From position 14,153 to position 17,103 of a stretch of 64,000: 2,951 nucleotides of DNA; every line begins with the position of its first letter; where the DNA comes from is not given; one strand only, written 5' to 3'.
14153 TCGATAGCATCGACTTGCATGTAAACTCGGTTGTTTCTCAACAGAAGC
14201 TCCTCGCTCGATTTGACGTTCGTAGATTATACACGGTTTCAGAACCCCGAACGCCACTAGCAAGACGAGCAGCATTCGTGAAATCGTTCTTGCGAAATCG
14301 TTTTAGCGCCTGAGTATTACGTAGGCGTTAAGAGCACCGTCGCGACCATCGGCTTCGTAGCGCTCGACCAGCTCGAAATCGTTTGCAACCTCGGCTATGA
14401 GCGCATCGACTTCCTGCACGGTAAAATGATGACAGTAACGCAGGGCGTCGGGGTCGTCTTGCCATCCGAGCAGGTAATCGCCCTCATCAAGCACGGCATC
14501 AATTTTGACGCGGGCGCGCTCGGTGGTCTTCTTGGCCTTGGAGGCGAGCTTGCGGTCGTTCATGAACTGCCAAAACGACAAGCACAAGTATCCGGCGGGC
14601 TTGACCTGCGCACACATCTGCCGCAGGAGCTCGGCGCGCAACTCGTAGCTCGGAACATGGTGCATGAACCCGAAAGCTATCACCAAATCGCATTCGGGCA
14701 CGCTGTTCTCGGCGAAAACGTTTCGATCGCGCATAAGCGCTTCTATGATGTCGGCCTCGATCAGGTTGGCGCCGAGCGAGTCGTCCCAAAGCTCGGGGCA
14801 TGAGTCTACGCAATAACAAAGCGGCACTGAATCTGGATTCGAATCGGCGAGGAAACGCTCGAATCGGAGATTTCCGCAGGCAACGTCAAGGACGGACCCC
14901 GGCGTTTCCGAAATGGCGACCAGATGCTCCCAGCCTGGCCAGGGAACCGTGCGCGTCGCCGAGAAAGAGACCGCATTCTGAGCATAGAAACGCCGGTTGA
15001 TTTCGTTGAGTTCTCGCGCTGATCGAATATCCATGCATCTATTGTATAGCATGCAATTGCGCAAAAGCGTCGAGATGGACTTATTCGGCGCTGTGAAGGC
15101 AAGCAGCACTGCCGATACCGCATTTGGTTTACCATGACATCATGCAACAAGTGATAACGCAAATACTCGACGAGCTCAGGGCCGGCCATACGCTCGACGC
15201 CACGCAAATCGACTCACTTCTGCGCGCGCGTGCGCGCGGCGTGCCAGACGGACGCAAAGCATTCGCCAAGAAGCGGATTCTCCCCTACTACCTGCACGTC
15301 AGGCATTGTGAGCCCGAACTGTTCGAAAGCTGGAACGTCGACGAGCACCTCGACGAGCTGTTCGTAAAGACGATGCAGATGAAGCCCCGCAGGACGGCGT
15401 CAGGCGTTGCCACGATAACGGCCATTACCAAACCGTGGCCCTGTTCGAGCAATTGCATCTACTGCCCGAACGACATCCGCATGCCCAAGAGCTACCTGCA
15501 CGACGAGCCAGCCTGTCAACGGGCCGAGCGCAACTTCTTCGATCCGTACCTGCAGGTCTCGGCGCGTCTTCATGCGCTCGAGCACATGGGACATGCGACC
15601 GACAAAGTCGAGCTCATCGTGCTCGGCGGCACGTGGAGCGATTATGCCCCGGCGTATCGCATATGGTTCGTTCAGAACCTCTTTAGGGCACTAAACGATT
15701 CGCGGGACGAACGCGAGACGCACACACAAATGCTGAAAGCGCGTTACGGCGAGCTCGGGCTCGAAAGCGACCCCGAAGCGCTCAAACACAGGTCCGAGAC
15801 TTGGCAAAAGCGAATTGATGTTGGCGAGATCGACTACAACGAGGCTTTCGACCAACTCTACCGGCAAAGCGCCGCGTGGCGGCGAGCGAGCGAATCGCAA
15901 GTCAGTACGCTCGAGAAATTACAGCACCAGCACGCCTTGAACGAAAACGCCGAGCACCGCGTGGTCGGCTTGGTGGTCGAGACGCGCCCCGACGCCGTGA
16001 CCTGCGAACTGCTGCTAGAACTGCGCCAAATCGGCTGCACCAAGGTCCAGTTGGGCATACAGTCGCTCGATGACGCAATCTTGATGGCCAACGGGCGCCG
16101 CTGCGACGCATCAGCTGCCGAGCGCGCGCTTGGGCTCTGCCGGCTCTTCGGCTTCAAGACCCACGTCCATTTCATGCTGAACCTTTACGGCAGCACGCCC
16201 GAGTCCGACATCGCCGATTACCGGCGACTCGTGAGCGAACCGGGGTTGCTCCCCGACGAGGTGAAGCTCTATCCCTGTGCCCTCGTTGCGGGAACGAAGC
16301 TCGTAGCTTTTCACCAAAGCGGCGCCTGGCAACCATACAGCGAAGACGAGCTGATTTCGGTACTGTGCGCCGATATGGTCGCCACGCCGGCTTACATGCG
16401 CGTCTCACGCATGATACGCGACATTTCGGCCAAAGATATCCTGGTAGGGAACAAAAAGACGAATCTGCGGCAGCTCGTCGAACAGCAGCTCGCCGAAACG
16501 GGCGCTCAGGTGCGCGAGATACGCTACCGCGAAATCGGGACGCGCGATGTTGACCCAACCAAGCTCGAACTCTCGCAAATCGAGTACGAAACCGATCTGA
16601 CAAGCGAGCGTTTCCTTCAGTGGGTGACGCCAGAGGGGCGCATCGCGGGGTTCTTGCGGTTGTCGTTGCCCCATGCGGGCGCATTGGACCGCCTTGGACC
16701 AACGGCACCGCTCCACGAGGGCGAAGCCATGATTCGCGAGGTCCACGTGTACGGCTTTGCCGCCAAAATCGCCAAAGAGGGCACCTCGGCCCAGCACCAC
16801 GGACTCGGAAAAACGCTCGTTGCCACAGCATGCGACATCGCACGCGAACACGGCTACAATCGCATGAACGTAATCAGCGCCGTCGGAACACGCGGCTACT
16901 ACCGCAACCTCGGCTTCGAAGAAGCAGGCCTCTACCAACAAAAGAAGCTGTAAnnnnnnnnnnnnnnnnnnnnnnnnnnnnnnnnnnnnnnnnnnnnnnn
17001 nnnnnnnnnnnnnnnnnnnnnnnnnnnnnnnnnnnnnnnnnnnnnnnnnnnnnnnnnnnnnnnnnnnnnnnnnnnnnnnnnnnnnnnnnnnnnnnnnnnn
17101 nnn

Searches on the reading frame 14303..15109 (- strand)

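Call 39: search_protein_families(library=pfam, proteins=[window:14303-15109:-], max_evalue=0.01)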
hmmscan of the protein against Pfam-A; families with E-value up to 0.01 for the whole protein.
window:14303-15109:- (268 aa): 4 families
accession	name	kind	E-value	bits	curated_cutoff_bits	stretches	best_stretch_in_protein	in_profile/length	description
PF13489.12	Methyltransf_23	-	3.3e-08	33.9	27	1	64-181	17-120/164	Methyltransferase domain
PF13649.12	Methyltransf_25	-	0.00041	21.4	27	1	73-173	1-97/97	Methyltransferase domain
PF08241.18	Methyltransf_11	-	0.00046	21.2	21.2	1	74-176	1-94/95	Methyltransferase domain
PF23769.1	Beta-prop_WDR75_2nd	-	0.00047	19.5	27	1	46-122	174-251/323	WD repeat-containing protein 75 second beta-propeller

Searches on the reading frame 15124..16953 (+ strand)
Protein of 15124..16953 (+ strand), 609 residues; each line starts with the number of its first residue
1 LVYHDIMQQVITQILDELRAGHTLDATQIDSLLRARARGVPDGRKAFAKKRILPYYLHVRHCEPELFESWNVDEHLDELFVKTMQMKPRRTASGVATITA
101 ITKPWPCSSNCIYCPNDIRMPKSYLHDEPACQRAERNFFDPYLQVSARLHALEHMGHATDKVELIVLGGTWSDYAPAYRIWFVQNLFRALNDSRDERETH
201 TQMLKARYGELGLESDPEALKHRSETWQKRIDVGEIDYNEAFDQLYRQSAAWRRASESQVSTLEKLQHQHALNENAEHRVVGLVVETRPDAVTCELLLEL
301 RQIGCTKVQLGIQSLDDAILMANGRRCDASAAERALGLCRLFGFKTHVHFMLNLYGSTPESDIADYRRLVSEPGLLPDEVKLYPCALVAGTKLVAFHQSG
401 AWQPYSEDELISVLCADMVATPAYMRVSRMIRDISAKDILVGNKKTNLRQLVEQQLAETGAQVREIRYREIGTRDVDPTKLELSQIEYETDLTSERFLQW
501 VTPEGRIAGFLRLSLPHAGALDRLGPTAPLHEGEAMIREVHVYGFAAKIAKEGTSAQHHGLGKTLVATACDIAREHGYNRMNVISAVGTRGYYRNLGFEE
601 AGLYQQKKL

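Call 39: search_protein_families(library=pfam, proteins=[window:15124-16953:+], max_evalue=0.01)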
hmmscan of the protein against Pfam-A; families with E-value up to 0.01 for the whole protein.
window:15124-16953:+ (609 aa): 5 families
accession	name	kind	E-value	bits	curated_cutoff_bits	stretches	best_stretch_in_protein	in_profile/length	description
PF16199.10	Radical_SAM_C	-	2.5e-16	59.9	31.9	1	377-457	1-84/85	Radical_SAM C-terminal domain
PF04055.27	Radical_SAM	-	2.2e-10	41.4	29.5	1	278-361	75-158/166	Radical SAM superfamily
PF00583.31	Acetyltransf_1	-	3.2e-06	27.9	20.7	1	485-598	24-116/116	Acetyltransferase (GNAT) family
PF13673.13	Acetyltransf_10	-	2.6e-05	24.6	23.6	1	555-607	62-116/128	Acetyltransferase (GNAT) domain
PF13508.13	Acetyltransf_7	-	0.0012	19.6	27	1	555-600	39-84/84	Acetyltransferase (GNAT) domain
